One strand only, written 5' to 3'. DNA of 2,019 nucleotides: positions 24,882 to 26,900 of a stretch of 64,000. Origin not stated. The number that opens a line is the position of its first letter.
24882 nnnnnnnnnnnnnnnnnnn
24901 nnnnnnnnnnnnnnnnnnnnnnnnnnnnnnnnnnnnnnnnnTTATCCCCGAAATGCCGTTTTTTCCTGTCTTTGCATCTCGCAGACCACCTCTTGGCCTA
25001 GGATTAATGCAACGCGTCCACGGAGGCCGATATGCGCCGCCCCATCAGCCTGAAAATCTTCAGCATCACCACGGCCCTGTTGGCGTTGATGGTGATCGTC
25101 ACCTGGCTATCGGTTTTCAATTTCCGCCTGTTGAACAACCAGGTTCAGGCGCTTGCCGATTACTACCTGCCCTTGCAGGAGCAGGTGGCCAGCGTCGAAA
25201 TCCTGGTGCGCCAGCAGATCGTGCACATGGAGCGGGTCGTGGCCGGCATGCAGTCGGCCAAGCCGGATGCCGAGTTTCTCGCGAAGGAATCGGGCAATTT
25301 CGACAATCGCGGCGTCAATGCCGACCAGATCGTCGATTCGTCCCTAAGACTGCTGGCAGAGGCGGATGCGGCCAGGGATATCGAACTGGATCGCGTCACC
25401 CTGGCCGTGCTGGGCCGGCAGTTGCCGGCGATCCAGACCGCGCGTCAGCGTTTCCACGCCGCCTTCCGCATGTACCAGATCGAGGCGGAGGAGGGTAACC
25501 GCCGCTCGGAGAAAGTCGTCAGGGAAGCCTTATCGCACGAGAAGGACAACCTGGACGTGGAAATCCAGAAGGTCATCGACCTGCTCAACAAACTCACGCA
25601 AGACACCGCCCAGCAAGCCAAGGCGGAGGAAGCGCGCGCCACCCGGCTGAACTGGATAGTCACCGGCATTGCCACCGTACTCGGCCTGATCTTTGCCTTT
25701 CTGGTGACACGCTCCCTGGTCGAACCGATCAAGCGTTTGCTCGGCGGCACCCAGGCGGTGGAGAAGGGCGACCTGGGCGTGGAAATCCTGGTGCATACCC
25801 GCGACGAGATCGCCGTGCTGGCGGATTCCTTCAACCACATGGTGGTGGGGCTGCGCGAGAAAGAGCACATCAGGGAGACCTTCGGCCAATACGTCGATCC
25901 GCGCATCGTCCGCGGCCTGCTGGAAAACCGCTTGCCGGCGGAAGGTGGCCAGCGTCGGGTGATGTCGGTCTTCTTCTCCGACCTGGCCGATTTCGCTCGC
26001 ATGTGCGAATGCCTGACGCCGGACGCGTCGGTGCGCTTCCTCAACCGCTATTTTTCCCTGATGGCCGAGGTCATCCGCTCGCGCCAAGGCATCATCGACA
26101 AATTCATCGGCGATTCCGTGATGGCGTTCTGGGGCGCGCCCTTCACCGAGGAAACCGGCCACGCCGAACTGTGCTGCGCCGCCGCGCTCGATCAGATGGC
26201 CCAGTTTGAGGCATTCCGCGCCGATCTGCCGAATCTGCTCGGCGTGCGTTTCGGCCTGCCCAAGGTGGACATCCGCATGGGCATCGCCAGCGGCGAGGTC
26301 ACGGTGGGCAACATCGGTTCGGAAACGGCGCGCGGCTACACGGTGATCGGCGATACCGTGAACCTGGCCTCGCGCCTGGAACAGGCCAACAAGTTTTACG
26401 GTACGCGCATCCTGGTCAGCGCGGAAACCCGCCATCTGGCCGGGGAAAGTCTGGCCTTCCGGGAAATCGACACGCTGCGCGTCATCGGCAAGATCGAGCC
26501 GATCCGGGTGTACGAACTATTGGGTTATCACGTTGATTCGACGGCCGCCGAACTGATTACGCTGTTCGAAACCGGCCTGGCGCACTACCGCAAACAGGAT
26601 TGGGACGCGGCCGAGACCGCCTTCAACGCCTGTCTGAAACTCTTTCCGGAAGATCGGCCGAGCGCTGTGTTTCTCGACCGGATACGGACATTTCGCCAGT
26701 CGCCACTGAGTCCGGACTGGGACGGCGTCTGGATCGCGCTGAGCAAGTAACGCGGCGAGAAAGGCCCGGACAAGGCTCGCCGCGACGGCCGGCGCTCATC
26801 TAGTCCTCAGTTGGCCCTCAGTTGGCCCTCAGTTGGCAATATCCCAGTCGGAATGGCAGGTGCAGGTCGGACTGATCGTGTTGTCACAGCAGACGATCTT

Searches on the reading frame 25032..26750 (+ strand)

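Call 80: search_protein_families(library=pfam, proteins=[window:25032-26750:+], max_evalue=0.00001)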
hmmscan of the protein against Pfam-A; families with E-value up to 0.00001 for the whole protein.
window:25032-26750:+ (572 aa): 2 families
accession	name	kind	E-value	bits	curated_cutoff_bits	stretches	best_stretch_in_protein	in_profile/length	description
PF00211.25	Guanylate_cyc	-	1.3e-21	77.4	21.9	1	311-492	9-177/183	Adenylate and Guanylate cyclase catalytic domain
PF00672.30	HAMP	-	1.4e-12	48.1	25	1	224-276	1-53/53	HAMP domain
